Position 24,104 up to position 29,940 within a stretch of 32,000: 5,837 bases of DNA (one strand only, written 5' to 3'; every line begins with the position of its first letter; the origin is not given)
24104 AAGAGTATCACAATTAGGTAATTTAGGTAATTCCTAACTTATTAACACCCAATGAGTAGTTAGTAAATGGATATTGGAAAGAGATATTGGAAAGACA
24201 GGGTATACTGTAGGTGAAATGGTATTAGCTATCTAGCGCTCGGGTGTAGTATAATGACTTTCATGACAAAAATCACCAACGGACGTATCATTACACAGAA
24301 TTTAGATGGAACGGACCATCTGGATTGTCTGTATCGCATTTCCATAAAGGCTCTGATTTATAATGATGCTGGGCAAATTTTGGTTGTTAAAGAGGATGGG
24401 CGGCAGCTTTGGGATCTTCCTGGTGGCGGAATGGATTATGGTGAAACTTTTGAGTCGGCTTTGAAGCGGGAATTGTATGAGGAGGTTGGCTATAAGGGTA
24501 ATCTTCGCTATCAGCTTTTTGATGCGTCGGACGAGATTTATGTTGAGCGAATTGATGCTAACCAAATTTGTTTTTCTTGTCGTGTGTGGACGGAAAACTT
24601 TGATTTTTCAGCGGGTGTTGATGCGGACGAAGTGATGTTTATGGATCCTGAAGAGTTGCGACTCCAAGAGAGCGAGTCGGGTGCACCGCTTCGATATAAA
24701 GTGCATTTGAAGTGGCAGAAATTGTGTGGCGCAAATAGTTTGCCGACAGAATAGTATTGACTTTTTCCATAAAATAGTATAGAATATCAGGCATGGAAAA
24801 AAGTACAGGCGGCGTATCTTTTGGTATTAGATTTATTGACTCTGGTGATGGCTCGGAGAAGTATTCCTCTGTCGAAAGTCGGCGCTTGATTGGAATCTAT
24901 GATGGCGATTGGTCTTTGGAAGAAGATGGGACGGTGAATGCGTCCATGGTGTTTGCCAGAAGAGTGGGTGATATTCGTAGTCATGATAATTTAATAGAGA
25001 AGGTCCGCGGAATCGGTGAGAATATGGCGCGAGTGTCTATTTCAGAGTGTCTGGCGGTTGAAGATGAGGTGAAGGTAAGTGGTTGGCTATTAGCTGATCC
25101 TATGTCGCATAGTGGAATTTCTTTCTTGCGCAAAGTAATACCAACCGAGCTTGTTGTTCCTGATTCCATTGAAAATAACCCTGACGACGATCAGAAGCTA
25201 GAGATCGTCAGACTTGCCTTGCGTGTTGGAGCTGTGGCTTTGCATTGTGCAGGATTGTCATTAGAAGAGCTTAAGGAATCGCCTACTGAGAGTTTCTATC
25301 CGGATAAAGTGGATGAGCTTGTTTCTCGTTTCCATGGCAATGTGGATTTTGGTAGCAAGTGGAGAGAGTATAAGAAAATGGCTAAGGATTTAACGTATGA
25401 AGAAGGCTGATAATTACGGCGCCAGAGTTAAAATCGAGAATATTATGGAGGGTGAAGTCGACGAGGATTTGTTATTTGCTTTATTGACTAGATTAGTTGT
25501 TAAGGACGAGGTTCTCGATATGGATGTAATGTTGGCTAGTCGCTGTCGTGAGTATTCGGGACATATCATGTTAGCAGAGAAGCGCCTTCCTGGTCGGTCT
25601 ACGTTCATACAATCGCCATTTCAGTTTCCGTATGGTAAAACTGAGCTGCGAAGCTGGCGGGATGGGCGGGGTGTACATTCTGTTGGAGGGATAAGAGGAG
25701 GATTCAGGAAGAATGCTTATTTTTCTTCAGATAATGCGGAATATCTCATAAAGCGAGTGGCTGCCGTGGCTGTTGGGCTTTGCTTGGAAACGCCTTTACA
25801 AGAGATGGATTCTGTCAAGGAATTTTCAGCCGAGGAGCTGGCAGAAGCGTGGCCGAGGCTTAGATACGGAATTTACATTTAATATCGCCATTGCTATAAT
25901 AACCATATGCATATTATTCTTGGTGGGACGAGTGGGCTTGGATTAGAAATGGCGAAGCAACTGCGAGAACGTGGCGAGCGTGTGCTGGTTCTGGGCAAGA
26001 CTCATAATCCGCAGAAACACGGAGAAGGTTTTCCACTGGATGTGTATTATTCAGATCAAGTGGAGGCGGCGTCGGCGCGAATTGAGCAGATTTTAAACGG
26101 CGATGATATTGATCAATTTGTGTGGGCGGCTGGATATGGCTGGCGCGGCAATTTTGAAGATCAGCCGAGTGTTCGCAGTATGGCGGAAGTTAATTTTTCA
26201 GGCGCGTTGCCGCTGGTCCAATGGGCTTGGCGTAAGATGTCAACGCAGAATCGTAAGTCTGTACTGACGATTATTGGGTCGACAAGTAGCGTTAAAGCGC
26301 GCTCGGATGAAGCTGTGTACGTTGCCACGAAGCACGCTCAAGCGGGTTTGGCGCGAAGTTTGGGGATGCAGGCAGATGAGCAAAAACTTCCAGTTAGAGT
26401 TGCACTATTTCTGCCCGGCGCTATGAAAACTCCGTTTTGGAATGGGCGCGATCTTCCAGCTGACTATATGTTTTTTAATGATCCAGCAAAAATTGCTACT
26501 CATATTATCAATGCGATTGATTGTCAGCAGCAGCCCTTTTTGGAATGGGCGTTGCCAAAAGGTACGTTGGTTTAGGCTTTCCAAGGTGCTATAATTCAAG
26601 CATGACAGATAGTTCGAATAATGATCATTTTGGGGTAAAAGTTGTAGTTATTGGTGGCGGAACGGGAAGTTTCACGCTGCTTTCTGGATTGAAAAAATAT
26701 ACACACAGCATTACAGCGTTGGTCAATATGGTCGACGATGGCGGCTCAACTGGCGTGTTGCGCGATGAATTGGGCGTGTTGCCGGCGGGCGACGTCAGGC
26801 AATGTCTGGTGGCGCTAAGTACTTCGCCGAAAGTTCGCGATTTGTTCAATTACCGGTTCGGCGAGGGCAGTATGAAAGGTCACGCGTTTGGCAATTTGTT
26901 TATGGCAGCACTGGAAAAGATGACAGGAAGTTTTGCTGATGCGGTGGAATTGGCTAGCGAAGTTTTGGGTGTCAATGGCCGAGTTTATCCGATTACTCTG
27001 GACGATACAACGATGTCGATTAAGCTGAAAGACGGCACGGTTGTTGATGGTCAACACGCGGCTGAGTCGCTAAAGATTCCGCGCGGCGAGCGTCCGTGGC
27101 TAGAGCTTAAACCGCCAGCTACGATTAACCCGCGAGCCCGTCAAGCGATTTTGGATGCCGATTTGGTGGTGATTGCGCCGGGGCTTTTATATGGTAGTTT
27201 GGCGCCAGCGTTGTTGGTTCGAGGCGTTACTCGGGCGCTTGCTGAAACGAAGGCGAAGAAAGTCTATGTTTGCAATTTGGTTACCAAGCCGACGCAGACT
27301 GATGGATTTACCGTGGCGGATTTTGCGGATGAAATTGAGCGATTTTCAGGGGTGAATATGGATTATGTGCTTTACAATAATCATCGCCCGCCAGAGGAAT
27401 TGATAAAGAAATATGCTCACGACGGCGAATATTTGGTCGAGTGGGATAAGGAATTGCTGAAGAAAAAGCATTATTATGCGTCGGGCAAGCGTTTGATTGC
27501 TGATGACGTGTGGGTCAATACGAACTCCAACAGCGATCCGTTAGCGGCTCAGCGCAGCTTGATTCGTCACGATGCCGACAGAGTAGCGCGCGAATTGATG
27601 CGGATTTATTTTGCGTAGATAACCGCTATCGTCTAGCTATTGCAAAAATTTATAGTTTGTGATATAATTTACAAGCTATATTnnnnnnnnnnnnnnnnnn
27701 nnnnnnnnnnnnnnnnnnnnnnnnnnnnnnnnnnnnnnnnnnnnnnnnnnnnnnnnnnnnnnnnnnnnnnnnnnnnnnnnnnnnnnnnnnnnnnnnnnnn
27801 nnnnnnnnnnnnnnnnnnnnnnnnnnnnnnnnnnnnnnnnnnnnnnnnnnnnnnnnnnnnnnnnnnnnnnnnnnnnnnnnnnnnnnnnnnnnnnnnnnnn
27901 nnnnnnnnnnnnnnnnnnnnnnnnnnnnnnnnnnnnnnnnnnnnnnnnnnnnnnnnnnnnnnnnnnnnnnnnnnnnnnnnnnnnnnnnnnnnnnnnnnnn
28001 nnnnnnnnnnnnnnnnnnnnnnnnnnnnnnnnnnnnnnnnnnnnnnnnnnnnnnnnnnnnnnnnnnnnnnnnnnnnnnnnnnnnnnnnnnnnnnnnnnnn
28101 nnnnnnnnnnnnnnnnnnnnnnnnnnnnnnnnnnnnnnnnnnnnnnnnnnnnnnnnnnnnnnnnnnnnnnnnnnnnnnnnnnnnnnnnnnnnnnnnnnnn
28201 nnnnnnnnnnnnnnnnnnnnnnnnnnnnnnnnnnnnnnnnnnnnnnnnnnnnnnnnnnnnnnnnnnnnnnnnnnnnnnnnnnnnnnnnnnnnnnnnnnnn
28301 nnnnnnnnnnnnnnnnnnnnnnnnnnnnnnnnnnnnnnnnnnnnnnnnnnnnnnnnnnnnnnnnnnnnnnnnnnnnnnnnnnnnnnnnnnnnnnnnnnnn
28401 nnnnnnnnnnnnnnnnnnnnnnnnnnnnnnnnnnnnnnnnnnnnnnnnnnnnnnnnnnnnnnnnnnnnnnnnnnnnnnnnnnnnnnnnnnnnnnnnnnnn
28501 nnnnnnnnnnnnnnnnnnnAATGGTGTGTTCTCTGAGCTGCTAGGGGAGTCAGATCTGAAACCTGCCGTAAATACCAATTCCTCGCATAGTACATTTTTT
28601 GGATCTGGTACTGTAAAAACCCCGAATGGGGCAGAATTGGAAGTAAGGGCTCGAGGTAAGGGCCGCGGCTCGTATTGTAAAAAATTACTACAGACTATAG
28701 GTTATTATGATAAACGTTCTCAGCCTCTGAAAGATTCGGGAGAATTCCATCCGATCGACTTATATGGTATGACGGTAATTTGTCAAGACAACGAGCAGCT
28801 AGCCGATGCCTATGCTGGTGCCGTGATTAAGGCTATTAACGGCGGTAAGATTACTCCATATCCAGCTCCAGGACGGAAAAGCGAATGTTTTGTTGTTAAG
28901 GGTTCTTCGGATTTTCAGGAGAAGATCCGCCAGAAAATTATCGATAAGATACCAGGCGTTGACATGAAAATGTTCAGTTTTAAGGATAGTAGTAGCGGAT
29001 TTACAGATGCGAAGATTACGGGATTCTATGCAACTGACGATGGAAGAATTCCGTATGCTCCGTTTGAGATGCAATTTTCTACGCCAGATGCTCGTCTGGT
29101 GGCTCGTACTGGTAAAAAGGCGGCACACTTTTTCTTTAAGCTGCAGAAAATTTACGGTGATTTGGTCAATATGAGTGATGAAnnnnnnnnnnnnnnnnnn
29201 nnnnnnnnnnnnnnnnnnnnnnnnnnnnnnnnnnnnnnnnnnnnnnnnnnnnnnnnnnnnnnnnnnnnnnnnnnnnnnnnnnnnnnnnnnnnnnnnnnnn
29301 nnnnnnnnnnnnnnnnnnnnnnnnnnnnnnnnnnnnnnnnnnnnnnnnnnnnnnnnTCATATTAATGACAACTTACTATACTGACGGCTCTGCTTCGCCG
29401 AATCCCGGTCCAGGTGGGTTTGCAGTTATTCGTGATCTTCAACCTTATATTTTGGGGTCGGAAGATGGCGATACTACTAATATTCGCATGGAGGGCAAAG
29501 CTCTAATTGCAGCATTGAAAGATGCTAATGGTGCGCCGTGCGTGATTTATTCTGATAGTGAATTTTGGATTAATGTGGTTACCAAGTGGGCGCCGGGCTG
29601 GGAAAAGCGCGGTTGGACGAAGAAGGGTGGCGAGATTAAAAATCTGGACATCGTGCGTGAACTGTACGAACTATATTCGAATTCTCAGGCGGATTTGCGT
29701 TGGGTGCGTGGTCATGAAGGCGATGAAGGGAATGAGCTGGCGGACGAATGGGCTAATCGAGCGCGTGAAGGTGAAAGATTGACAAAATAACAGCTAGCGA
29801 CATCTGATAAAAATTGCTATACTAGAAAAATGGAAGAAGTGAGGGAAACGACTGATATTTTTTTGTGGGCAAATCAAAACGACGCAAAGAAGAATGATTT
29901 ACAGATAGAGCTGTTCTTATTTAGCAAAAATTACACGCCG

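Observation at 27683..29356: Divergent RelA/SpoT homologue stripped to a pseudo-hydrolase plus synthetase core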

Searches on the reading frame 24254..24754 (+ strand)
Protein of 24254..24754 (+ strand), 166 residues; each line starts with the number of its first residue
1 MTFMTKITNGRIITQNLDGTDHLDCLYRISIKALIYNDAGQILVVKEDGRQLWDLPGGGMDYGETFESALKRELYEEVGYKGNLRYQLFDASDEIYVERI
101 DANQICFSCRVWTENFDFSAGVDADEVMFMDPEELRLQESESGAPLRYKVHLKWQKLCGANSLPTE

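Call 3: search_protein_families(library=pfam, proteins=[window:24254-24754:+], max_evalue=1)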
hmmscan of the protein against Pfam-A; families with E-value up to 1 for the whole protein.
window:24254-24754:+ (166 aa): 4 families
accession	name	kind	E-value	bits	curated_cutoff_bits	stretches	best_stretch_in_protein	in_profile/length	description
PF00293.34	NUDIX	-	3.5e-16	59.9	21.1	1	27-138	2-122/134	NUDIX domain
PF22327.2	Nudt16-like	-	0.0058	17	27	1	44-81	28-64/161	U8 snoRNA-decapping enzyme-like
PF10130.15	PIN_2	-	0.16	12.6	22.4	1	71-125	72-123/133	PIN domain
PF18404.7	Glyco_transf_24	-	0.21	11.4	25.7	1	23-67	88-130/268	Glucosyltransferase 24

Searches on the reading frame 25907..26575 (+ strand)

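Call 3: search_protein_families(library=pfam, proteins=[window:25907-26575:+], max_evalue=1)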
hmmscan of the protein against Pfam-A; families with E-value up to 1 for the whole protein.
window:25907-26575:+ (222 aa): 6 families
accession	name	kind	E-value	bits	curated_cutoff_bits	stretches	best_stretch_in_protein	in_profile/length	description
PF00106.31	adh_short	-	3.7e-23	82.5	26.6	1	3-179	4-188/195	short chain dehydrogenase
PF13561.12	adh_short_C2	-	2.6e-14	53.8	27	1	9-181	6-184/236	Enoyl-(Acyl carrier protein) reductase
PF08659.16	KR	-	5.3e-05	23.7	22.6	1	2-84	3-98/180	KR domain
PF01370.27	Epimerase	-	0.00045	20.1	20.9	1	3-115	2-106/240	NAD dependent epimerase/dehydratase family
PF23441.1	SDR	-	0.0011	18.8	27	1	117-179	142-200/258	SDR-like rossmann domain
PF13399.11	LytR_C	-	0.058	14.8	22.2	1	7-66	11-65/86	LytR cell envelope-related transcriptional attenuator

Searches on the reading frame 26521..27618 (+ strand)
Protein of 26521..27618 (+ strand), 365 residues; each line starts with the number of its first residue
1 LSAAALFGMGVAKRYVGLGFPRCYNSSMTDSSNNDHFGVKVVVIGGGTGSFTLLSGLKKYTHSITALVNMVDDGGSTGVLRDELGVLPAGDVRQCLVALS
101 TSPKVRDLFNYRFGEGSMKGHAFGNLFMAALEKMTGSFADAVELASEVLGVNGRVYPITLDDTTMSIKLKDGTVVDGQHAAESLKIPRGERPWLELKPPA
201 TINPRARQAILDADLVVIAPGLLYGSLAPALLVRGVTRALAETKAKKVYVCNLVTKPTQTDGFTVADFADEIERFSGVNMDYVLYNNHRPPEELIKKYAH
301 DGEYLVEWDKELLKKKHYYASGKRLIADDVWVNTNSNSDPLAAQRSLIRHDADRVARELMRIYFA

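Call 3: search_protein_families(library=pfam, proteins=[window:26521-27618:+], max_evalue=1)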
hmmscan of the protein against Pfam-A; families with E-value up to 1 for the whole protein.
window:26521-27618:+ (365 aa): 1 family
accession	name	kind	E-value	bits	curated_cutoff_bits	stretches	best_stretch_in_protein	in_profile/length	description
PF01933.23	CofD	-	8.5e-84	281.6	30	1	41-318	1-282/290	2-phospho-L-lactate transferase CofD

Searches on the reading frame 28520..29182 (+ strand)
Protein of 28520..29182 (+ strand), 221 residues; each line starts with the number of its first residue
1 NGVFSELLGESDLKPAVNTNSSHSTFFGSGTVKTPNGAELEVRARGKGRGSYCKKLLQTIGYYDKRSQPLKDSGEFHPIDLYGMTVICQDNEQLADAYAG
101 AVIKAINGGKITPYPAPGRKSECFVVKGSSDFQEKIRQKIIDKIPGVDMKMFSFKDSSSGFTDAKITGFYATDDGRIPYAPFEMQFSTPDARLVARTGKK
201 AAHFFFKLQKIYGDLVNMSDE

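Call 39: search_solved_structures(query=A3, max_evalue=1, show_alignments=2)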
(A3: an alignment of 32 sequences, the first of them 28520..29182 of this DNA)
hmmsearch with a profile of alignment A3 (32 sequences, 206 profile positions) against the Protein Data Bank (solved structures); distinct sequences matched with E-value up to 1: 13.
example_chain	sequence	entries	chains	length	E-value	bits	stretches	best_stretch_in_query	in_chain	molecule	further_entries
8pu4_A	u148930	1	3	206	1.6e-07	34.3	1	37-86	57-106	RelA/SpoT domain-containing protein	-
8pu3_C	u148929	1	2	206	1.6e-07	34.3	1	37-86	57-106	FaRel2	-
8pu1_B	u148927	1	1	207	1.6e-07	34.3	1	37-86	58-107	RelA/SpoT domain-containing protein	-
1vj7_A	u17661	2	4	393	0.00018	24.4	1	149-197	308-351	Bifunctional RELA/SPOT | Bifunctional (p)ppGpp synthase/hydrolase RelA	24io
7oiw_A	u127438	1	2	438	0.0011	21.7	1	166-202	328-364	GTP pyrophosphokinase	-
5iqr_8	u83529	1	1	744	0.068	15.9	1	167-196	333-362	GTP pyrophosphokinase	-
5kps_A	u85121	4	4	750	0.069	15.9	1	167-196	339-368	GTP pyrophosphokinase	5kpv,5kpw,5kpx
6fgk_A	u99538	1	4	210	0.08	15.7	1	40-86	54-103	GTP pyrophosphokinase YwaC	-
5l3p_z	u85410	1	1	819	0.087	15.6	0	168-196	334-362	GTP pyrophosphokinase,GTP pyrophosphokinase,GTP pyrophosphokinase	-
6fgj_A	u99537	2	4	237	0.11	15.2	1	39-83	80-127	GTP pyrophosphokinase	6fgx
5xnx_A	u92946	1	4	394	0.12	15.2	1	165-195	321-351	Bifunctional (p)ppGpp synthase/hydrolase RelA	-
8acu_A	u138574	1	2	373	0.13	15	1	166-198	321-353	GTP pyrophosphokinase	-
8fr8_I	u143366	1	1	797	0.21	14.3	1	165-195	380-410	GTP pyrophosphokinase RelA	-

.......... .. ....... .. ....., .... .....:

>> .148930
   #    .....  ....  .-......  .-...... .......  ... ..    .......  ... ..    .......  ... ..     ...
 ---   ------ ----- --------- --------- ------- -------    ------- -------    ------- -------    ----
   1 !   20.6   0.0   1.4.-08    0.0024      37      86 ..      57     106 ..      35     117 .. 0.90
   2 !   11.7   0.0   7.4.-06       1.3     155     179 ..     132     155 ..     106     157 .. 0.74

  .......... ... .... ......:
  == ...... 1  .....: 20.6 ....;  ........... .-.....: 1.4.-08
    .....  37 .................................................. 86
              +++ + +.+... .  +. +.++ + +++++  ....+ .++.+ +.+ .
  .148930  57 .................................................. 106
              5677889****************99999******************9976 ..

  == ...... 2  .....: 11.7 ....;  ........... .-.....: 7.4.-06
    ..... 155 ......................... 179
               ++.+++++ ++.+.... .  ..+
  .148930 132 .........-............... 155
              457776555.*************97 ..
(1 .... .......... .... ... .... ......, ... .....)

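Call 47: predict_structure(alignment_id=A3)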
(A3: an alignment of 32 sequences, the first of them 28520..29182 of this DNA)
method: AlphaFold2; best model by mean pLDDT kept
length: 221 residues; sequences in the alignment: 32
mean_pLDDT: 89.3   pTM: 0.87
mean pLDDT of the five models: 89.3, 88.9, 88.7, 88.2, 87.6
residues with pLDDT >= 90: 139; 70-90: 63; 50-70: 19; < 50: 0
segments of 3 or more residues with pLDDT < 50: none
pLDDT, mean of each block of 10 residues (from residue 1): 97 86 83 97 92 82 61 73 97 98 96 91 96 98 97 92 96 91 97 85 84 80 60
secondary structure, 60 per line:
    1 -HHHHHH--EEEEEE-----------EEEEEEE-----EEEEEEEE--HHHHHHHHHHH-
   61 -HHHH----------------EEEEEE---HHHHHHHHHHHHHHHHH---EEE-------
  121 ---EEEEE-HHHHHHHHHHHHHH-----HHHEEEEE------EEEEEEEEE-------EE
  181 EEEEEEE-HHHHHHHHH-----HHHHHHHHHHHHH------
elements in order: H2-7 E10-15 E27-33 E39-46 H49-59 H62-65 E82-87 H91-107 E111-113 E124-128 H130-143 E152-156 E163-171 E179-187 H189-197 H203-215

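Call 49: fold_search(model_id=the predicted structure, library=pdb)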
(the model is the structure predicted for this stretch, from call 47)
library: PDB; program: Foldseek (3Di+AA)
matches with E <= 10: 607; with E <= 0.001: 0
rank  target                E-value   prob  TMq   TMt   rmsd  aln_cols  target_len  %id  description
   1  8f2o_A                9.1e-02  0.18  0.21  0.13  19.2       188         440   10  Phi-29 expanded, DNA-packaged fiberless prohead (released 2023-11-15)
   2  3brb_A                1.5e-01  0.16  0.13  0.11  11.2        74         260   15  Crystal structure of catalytic domain of the proto-oncogene tyrosine-protein kinase MER in complex with ADP (released 2008-01-22)
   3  6qvk_1A               1.7e-01  0.15  0.23  0.13  17.8       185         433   10  The cryo-EM structure of bacteriophage phi29 prohead (released 2019-06-12)
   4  3kul_A                2.2e-01  0.35  0.15  0.13   9.6        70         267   10  Kinase domain of human ephrin type-A receptor 8 (EPHA8) (released 2009-12-15)
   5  9ks9_A                2.6e-01  0.21  0.13  0.12   9.3        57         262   16  Crystal structure of MerTK kinase domain in complex with compound 6 (released 2025-10-08)
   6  6qvk_1B               3.4e-01  0.14  0.23  0.14  17.4       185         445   10  The cryo-EM structure of bacteriophage phi29 prohead (released 2019-06-12)
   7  7xhy                  3.6e-01  0.18  0.14  0.12  10.4        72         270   12  Crystal structure of MerTK Kinase domain with BMS794833 (released 2022-11-30)
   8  7dxl_A                3.6e-01  0.14  0.13  0.12  11.1        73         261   15  Fragment-based Lead Discovery of Indazole-based Compounds as AXL Kinase Inhibitors (released 2021-10-13)
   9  4twn                  3.8e-01  0.11  0.16  0.13  13.0       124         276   15  Human EphA3 Kinase domain in complex with Birb796 (released 2015-05-13)
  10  8f2n_E                3.8e-01  0.10  0.21  0.13  17.5       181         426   13  Phi-29 partially-expanded fiberless prohead (released 2023-11-15)
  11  3brb_B                4.1e-01  0.12  0.13  0.11  11.2        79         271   15  Crystal structure of catalytic domain of the proto-oncogene tyrosine-protein kinase MER in complex with ADP (released 2008-01-22)
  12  5u6c_A                4.3e-01  0.15  0.14  0.12   9.8        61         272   16  Crystal structure of the Mer kinase domain in complex with a macrocyclic inhibitor (released 2017-07-26)
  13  8f2o_n                4.3e-01  0.11  0.22  0.13  18.8       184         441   10  Phi-29 expanded, DNA-packaged fiberless prohead (released 2023-11-15)
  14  9krz_A                4.9e-01  0.16  0.13  0.12   9.7        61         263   18  Crystal structure Of MerTK kinase domain in complex with compound 11 (released 2025-10-08)
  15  5aif_A                5.2e-01  0.16  0.14  0.22   4.0        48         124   17  Discovery and characterization of thermophilic limonene-1,2-epoxide hydrolases from hot spring metagenomic libraries.  (released 2015-06-17)
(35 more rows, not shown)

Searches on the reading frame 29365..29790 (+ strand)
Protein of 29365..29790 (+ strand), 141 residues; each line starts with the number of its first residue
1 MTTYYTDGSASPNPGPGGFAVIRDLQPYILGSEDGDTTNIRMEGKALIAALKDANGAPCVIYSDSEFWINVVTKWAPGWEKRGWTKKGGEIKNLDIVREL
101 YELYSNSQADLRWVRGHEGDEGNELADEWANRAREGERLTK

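Call 3: search_protein_families(library=pfam, proteins=[window:29365-29790:+], max_evalue=1)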
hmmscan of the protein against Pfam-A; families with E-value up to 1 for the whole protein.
window:29365-29790:+ (141 aa): 1 family
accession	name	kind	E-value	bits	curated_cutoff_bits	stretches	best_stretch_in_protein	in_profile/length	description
PF00075.30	RNase_H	-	5.8e-32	111.2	25.8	1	2-133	4-139/141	RNase H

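Call 8: search_protein_families(library=padloc, proteins=[window:29365-29790:+], max_evalue=1)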
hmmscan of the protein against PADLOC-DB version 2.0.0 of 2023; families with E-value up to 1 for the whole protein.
window:29365-29790:+ (141 aa): 0 families
